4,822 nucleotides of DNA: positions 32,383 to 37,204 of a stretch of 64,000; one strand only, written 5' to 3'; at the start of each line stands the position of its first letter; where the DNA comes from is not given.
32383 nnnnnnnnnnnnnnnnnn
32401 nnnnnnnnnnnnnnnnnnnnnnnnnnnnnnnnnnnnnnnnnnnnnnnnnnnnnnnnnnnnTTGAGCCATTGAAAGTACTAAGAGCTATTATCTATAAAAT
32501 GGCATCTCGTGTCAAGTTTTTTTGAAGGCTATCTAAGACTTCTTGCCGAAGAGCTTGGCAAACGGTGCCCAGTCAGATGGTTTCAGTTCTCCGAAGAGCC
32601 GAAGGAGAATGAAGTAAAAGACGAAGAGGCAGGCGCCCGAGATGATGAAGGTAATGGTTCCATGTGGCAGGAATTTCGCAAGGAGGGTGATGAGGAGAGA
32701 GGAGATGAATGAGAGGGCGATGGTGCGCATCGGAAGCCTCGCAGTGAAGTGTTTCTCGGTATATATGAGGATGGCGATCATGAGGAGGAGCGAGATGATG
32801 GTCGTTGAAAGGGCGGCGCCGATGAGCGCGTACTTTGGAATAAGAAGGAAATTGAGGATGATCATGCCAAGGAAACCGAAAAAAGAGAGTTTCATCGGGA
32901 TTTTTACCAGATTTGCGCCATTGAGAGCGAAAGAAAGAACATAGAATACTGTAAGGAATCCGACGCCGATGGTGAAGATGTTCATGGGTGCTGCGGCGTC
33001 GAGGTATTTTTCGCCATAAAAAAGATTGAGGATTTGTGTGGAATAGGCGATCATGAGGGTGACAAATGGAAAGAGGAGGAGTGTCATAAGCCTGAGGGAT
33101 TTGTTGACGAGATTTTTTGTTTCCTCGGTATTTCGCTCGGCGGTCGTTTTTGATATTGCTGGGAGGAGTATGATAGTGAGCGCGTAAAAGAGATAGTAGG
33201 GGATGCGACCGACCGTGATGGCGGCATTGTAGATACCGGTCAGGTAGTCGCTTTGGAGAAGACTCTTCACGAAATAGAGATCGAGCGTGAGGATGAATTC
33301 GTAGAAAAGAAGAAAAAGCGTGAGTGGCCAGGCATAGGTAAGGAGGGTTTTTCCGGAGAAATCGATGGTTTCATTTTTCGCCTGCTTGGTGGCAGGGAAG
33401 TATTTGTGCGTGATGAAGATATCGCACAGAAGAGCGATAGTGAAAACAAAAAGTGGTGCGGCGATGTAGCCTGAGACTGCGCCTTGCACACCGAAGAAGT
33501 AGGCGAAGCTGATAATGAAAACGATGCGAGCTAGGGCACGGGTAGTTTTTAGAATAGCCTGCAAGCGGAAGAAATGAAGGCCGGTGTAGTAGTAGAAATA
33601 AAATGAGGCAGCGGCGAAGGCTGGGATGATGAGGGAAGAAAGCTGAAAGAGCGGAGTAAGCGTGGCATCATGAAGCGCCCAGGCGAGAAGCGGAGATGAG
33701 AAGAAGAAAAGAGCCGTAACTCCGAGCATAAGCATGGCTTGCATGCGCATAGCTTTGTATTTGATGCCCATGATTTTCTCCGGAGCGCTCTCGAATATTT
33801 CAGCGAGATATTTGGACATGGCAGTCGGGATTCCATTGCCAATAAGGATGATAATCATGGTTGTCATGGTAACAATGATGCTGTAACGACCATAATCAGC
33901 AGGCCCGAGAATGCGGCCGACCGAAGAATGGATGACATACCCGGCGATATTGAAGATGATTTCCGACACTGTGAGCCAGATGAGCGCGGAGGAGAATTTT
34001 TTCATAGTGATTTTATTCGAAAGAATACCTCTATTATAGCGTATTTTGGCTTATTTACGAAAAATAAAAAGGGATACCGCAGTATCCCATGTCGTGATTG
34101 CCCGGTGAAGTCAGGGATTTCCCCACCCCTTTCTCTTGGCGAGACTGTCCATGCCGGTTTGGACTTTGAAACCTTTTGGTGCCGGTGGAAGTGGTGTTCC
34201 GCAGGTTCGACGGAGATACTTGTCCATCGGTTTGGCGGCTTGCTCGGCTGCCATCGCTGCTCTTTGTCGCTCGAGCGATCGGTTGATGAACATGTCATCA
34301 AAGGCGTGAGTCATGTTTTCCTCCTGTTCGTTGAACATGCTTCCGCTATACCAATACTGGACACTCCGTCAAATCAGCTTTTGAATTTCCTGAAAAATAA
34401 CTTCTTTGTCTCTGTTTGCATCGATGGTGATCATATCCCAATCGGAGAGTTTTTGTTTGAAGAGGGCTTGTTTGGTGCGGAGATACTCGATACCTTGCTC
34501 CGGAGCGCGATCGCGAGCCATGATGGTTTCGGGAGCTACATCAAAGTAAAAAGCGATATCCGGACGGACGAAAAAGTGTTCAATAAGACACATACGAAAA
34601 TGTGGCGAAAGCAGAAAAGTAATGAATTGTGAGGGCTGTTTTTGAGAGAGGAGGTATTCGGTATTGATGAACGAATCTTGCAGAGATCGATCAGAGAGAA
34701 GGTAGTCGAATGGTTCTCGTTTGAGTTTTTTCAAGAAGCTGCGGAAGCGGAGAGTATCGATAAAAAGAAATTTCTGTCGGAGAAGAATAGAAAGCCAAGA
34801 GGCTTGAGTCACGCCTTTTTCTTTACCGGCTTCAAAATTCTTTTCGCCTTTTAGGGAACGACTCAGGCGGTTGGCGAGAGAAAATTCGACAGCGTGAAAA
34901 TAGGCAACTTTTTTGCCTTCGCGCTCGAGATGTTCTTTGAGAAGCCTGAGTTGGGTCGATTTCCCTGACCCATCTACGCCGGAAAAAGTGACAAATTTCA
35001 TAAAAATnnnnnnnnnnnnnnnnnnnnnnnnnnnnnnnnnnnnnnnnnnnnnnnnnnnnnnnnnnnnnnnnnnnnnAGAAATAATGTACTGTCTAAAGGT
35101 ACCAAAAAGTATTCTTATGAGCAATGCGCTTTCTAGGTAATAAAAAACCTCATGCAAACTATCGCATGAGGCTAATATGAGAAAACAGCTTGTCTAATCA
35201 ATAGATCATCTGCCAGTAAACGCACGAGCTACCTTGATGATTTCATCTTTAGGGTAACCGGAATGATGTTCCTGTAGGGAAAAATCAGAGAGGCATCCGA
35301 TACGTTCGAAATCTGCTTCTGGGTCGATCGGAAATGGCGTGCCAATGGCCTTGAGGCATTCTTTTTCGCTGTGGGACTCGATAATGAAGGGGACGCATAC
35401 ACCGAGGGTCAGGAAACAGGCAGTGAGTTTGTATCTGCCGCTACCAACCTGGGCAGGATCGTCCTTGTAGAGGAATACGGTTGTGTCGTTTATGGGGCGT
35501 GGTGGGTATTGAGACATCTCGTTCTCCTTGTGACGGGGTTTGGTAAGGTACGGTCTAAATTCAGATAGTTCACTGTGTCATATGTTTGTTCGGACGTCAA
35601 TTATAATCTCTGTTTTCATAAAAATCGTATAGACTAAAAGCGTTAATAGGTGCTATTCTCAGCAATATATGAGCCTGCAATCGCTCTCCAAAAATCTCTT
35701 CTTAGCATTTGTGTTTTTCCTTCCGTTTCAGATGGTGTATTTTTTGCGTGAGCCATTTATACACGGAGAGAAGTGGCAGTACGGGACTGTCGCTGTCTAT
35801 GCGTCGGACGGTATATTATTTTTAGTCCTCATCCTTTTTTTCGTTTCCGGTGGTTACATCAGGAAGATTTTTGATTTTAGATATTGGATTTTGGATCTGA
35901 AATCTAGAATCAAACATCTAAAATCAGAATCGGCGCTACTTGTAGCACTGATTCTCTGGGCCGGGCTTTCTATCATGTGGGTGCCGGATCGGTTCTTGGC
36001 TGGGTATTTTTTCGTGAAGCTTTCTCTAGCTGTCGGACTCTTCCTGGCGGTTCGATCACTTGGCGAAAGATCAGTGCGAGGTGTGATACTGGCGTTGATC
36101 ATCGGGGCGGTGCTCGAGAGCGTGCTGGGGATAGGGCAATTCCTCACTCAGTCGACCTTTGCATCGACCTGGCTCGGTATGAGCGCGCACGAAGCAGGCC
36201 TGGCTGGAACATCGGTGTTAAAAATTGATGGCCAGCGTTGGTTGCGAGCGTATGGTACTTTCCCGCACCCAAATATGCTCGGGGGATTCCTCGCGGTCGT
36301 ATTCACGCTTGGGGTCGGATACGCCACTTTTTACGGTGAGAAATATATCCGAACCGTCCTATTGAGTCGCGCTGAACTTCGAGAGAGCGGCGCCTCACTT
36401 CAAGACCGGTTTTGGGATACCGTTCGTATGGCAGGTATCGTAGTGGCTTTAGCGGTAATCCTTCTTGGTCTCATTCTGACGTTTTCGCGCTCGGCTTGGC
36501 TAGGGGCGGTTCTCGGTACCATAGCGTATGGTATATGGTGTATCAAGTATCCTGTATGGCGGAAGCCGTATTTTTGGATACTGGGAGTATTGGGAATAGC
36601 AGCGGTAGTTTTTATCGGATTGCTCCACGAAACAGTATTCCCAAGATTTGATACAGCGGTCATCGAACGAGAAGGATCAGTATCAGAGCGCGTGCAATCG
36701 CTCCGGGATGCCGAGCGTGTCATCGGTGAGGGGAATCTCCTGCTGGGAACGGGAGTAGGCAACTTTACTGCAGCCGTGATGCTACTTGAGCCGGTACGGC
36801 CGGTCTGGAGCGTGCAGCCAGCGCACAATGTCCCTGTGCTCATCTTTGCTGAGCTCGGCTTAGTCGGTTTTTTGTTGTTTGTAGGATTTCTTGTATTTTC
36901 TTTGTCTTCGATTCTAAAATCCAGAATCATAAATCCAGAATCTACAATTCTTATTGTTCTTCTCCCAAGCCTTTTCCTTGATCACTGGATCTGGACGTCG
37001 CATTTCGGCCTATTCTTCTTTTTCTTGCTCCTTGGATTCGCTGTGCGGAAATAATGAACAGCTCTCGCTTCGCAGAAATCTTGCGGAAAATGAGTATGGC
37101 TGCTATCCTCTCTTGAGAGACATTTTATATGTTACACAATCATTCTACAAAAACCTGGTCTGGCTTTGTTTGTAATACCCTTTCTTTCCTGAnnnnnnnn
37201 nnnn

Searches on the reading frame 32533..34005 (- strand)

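Call 52: search_protein_families(library=pfam, proteins=[window:32533-34005:-], max_evalue=0.001)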
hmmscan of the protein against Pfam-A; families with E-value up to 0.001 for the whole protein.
window:32533-34005:- (490 aa): 4 families
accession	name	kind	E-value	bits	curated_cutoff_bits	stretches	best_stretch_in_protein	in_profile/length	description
PF01943.22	Polysacc_synt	-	8.3e-23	81.6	28.2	1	9-287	6-273/274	Polysaccharide biosynthesis protein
PF13440.11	Polysacc_synt_3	-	8.9e-16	58.4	23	1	30-338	3-292/293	Polysaccharide biosynthesis protein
PF03023.19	MurJ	-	6.8e-10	38.6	27.4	1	90-451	64-433/451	Lipid II flippase MurJ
PF01554.23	MatE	-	2.9e-08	34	24.9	1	227-387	1-161/161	MatE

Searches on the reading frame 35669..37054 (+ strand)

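Call 52: search_protein_families(library=pfam, proteins=[window:35669-37054:+], max_evalue=0.001)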
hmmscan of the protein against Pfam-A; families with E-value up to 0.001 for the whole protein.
window:35669-37054:+ (461 aa): 1 family
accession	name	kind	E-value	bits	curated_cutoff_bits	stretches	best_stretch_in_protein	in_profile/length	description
PF04932.20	Wzy_C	-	1.3e-18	67.7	31.7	1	260-405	2-149/149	O-Antigen ligase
